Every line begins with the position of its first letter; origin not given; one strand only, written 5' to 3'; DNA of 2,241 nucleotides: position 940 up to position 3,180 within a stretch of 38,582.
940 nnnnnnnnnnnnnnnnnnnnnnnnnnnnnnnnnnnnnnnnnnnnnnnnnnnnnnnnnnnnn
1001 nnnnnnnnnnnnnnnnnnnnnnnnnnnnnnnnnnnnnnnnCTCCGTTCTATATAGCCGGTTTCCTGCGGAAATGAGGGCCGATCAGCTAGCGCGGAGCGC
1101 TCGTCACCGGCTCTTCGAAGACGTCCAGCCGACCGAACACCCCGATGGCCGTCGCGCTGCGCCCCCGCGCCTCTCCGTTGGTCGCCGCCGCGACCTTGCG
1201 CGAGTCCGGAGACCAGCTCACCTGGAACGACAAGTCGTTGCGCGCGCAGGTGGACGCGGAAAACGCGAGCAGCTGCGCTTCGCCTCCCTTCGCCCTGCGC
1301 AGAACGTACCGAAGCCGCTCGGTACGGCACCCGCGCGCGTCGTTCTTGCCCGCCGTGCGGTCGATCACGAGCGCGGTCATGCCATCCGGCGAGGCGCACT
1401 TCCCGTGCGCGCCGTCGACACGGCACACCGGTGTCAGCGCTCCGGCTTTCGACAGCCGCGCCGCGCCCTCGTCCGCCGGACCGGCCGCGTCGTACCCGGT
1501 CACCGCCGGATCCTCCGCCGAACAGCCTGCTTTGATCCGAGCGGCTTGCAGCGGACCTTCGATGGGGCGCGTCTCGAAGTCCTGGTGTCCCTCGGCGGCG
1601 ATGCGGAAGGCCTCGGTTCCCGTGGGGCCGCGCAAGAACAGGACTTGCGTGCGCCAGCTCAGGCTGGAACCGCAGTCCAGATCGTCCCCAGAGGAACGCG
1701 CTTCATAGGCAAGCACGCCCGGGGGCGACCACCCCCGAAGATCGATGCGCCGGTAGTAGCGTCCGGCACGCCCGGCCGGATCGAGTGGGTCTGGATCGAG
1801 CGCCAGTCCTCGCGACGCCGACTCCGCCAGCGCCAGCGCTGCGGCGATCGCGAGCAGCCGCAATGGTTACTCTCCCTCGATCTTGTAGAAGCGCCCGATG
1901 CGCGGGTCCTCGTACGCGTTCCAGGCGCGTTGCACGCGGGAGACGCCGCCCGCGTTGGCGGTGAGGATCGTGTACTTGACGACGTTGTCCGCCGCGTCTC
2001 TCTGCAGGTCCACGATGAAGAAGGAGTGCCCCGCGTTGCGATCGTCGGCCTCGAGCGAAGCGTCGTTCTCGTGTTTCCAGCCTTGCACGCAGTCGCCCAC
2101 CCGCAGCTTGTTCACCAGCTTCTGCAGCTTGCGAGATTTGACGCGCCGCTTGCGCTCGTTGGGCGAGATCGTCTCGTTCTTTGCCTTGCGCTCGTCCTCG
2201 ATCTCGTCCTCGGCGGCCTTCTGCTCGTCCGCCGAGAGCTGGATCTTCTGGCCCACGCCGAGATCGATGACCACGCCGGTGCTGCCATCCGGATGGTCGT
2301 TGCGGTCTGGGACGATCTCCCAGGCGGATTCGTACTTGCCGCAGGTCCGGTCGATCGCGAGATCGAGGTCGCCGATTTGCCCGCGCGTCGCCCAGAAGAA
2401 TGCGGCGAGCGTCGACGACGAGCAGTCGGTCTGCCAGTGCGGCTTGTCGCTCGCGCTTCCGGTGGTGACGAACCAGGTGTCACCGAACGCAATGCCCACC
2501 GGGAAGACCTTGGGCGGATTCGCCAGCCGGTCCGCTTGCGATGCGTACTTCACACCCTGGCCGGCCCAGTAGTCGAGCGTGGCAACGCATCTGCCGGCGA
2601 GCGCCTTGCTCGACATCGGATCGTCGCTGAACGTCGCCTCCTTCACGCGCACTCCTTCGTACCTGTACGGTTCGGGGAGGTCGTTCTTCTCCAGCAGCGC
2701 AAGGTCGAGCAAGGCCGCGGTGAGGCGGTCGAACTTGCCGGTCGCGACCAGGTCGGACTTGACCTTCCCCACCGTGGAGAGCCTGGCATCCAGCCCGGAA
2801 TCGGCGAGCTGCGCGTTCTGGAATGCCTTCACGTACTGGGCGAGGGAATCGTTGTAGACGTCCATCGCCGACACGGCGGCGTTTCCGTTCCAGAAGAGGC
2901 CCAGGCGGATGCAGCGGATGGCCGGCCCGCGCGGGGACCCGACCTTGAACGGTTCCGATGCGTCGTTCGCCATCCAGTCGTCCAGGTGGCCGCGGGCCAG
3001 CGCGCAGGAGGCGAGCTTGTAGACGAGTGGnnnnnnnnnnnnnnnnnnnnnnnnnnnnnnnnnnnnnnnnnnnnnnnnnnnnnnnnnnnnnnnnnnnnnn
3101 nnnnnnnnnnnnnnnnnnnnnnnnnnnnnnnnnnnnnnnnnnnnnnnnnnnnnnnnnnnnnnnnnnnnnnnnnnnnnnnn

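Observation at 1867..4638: Stand-alone gpV/gp5-type spike lacking a gp27 module, fused to a putative cell-wall hydrolase effector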

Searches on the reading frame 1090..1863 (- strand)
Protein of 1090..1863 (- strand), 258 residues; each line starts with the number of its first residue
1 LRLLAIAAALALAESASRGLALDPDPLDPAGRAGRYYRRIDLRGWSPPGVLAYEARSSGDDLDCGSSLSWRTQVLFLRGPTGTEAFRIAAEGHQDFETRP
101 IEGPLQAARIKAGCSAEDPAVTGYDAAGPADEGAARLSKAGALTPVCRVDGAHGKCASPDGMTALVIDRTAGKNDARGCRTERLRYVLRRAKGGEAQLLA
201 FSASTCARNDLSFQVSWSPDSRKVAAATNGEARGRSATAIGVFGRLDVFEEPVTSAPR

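Call 27: search_protein_families(library=pfam, proteins=[window:1090-1863:-], max_evalue=0.01)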
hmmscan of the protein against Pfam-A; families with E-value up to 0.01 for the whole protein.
window:1090-1863:- (258 aa): 0 families

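Call 38: search_protein_families(library=pfam, proteins=[window:1090-1863:-], max_evalue=10)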
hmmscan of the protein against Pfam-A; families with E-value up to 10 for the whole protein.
window:1090-1863:- (258 aa): 0 families

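Call 54: search_protein_families(library=phrogs, proteins=[window:1090-1863:-], max_evalue=1)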
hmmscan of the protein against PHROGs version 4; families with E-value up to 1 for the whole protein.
window:1090-1863:- (258 aa): 1 family
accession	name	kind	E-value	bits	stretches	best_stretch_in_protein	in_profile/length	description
phrog_26919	-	unknown function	0.017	16.5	1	85-126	35-77/79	-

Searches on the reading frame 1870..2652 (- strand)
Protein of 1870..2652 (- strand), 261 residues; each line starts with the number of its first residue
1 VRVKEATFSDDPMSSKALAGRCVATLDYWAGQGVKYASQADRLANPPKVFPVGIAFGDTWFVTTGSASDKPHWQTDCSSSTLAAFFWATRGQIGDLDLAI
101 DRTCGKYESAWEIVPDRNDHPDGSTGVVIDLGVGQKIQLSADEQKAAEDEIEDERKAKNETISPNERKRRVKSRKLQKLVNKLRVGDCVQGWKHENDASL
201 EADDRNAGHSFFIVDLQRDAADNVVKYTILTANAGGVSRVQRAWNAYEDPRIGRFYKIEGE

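Call 103: find_related_loci(query=A5, collection=metagenome_contigs, flank=10000)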
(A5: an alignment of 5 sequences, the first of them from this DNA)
Query A5 (261 aa) in metagenome_contigs; peptide patterns used: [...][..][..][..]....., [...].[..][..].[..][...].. (x = any residue, [..] = any of these).
331 stretches matched a pattern; 5 encode a relative of the query (tblastn E <= 1e-3); 5 distinct loci.
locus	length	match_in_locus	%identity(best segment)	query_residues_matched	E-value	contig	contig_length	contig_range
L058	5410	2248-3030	100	1-261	0e+0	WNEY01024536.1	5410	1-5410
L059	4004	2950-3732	100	1-261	0e+0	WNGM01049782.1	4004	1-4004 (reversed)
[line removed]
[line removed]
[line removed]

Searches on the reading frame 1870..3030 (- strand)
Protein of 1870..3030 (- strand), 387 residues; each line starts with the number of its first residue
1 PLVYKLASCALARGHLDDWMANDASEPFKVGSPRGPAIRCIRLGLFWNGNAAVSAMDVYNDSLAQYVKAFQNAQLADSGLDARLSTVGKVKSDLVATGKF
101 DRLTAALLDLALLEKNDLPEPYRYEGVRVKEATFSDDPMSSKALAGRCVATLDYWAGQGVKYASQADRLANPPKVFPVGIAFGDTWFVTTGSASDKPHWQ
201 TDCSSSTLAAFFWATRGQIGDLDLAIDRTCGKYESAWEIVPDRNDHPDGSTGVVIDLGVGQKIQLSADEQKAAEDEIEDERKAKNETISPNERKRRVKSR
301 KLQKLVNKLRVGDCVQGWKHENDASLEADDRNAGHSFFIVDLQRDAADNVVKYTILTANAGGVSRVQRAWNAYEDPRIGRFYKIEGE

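Call 38: search_protein_families(library=pfam, proteins=[window:1870-3030:-], max_evalue=10)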
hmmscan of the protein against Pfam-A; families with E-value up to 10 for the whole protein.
seq(387 aa): 0 families

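Call 44: find_homologous_proteins(query=A3, max_evalue=0.001)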
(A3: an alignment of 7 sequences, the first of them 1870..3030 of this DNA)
Query A3 (7 sequences) (387 aa, profile of the alignment): 5 proteins with E <= 0.001 among 8000 candidates.
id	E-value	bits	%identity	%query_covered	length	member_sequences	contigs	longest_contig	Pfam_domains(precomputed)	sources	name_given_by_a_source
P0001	4.9e-172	590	100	100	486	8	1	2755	-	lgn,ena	-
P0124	5.0e-170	584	31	99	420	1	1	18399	-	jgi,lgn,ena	-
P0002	9.0e-170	583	79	100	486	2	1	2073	-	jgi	jgi:hypothetical protein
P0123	7.3e-74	267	60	67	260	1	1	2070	-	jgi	-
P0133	9.6e-33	132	76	20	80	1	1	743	-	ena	-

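Call 54: search_protein_families(library=phrogs, proteins=[window:1870-3030:-], max_evalue=1)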
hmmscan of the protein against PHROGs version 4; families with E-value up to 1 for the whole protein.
window:1870-3030:- (387 aa): 3 families
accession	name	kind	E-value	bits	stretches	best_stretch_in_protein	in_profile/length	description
phrog_32084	-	unknown function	0.077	13.5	1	33-92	44-97/187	-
phrog_21707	-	unknown function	0.15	13.5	1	51-72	69-90/102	-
phrog_31024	-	unknown function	0.29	10.3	1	261-309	476-527/893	-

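Call 59: predict_structure(alignment_id=A3)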
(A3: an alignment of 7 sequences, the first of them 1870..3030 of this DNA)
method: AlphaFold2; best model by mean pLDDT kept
length: 387 residues; sequences in the alignment: 7
mean_pLDDT: 64.8   pTM: 0.60
mean pLDDT of the five models: 64.8, 64.0, 62.6, 58.1, 58.0
residues with pLDDT >= 90: 71; 70-90: 95; 50-70: 106; < 50: 115
segments of 3 or more residues with pLDDT < 50: 1-15, 29-36, 50-60, 116-142, 170-203, 221-223, 225-237, 384-387
pLDDT, mean of each block of 10 residues (from residue 1): 30 48 56 49 56 46 71 83 80 78 71 51 28 33 66 69 55 35 38 38 56 59 43 48 70 73 93 95 95 94 95 85 60 75 95 82 83 90 48
secondary structure, 60 per line:
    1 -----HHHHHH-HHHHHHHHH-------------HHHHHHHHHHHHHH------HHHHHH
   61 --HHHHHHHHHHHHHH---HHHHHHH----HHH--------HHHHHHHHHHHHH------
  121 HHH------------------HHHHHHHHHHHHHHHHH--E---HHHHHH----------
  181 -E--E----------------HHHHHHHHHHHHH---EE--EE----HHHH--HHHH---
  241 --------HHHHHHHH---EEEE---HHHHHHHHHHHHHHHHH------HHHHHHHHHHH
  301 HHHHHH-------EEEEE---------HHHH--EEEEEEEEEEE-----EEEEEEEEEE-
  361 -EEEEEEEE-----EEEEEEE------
elements in order: H6-11 H13-21 H35-48 H55-60 H63-76 H80-86 H102-114 H142-158 H165-170 H202-214 H228-231 H234-237 H249-256 E260-263 H267-283 H290-306 E314-318 H328-331 E334-344 E350-359 E362-369 E375-381

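Call 61: fold_search(model_id=the predicted structure, library=pdb)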
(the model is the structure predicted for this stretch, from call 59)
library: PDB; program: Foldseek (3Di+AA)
matches with E <= 10: 168; with E <= 0.001: 0
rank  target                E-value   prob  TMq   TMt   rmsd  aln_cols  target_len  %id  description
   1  2avw_A                3.3e-01  0.80  0.11  0.14   5.0        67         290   10  Crystal structure of monoclinic form of streptococcus Mac-1 (released 2006-02-28)
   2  9hb1                  4.0e-01  0.84  0.11  0.14   4.2        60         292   10  Structure of IdeC protease C94S from Streptococcus canis (released 2025-10-01)
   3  3j6b_M                4.7e-01  0.44  0.14  0.30   8.0       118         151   12  Structure of the yeast mitochondrial large ribosomal subunit (released 2014-04-09)
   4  9hm0_MM               4.9e-01  0.38  0.13  0.28  12.2       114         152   22  Translational activator Aep3 in complex with mRNA and the yeast mitochondrial ribosome (released 2025-12-17)
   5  9hb2                  6.9e-01  0.66  0.13  0.16   4.6        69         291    9  Structure of the truncated version of IdeC protease C94S from Streptococcus canis (released 2025-10-01)
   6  2avw_B                7.9e-01  0.54  0.13  0.16   5.7        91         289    4  Crystal structure of monoclinic form of streptococcus Mac-1 (released 2006-02-28)
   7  9g6k_Lp               8.3e-01  0.51  0.14  0.14   9.6       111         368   13  LSU structure derived from the LSU sample of the mitoribosome from T. gondii. (released 2024-12-11)
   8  7zs0                  8.7e-01  0.07  0.13  0.17  21.6       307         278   11  Diheme cytochrome c Kustd1711 from Kuenenia stuttgartiensis (released 2023-05-17)
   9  9evs_1Q               9.1e-01  0.72  0.16  0.45   8.3       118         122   10  Structure of the flowering plant mitoribosome with P-site tRNA (released 2025-09-03)
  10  2avw_D                1.0e+00  0.28  0.10  0.12   4.6        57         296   12  Crystal structure of monoclinic form of streptococcus Mac-1 (released 2006-02-28)
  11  2au1                  1.1e+00  0.60  0.11  0.14   4.1        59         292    7  Crystal Structure of group A Streptococcus MAC-1 orthorhombic form (released 2006-02-28)
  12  1y08                  1.5e+00  0.25  0.12  0.16   3.9        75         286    9  Structure of the Streptococcal Endopeptidase IdeS, a Novel Cysteine Proteinase with Strict Specificity for IgG (released 2004-12-21)
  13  6b9m_B                1.6e+00  0.28  0.13  0.28   6.5        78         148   17  Crystal structure of UHRF1 TTD domain in complex with the polybasic region (released 2018-02-14)
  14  7zs2                  1.7e+00  0.04  0.12  0.16  22.0       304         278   10  Diheme cytochrome c Kustd1711 from Kuenenia stuttgartiensis, M292H mutant (released 2023-05-17)
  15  8a47_C                1.8e+00  0.44  0.11  0.14   3.8        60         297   10  IdeS in complex with IgG1 Fc (released 2022-11-30)
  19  9igt_0                2.0e+00  0.15  0.14  0.22   5.7       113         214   12  Assembly intermediate of human mitochondrial ribosome small subunit bound to METTL15, RBFA, and mtIF2 (State M2.1) (released 2026-03-11)
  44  9wwh_B                3.5e+00  0.03  0.05  0.08  12.8        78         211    8  Crystal structure of IL-33 and antibody Tozorakimab fab binary complex (released 2026-03-18)
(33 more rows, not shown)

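Call 90: search_dna_similar(query=window:1870-3030:-, collection=phages, mode=protein, max_evalue=1, max_rows=10)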
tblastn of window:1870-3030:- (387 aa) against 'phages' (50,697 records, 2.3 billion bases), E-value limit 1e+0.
No match.

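Call 98: fold_search(model_id=the predicted structure, library=viral)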
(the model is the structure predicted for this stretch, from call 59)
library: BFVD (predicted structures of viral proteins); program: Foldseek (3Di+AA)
matches with E <= 10: 252; with E <= 0.001: 0
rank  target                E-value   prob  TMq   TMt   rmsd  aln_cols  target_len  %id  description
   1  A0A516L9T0            4.5e-02  0.69  0.27  0.27  23.3       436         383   11  (no name in the UniProt tables at hand)
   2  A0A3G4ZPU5            1.4e-01  0.99  0.14  0.41   4.3        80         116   10  Uncharacterized protein [Terrestrivirus sp.]
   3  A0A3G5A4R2            1.4e-01  0.77  0.14  0.33  17.1       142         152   15  Uncharacterized protein [Homavirus sp.]
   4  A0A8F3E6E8            1.8e-01  0.98  0.14  0.22   4.3        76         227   12  Endolysin [Arthrobacter phage Sicarius2]
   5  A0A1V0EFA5            2.1e-01  0.84  0.13  0.20   6.2        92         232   17  DUF2272 domain-containing protein [Caulobacter phage Ccr34]
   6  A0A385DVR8            2.4e-01  0.63  0.25  0.13  11.4       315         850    8  Hyaluronidase [Bacteroides phage crAss001]
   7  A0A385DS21            2.5e-01  0.66  0.12  0.26   6.4        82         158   13  (no name in the UniProt tables at hand)
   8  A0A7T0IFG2            2.9e-01  0.97  0.14  0.21   3.1        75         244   11  Uncharacterized protein [Arthrobacter phage Jinkies]
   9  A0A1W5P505            2.9e-01  0.60  0.13  0.46   5.1        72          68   15  Uncharacterized protein [Pectobacterium phage PP2]
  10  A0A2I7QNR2            3.5e-01  0.21  0.11  0.23  10.5       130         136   17  (no name in the UniProt tables at hand)
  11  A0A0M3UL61            3.9e-01  0.77  0.14  0.35   5.8        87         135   13  Uncharacterized protein [Caulobacter phage Percy]
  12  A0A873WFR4            4.1e-01  0.60  0.13  0.28  15.9       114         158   12  Uncharacterized protein [Providencia phage PSTNGR1]
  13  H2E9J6                4.5e-01  0.60  0.13  0.14  12.5       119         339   12  UvrD-like helicase C-terminal domain-containing protein [Megavirus courdo7]
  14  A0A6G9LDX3            5.0e-01  0.96  0.14  0.19   2.5        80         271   11  Endolysin [Arthrobacter phage JKerns]
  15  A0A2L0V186            5.0e-01  0.77  0.10  0.32   5.1        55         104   16  (no name in the UniProt tables at hand)
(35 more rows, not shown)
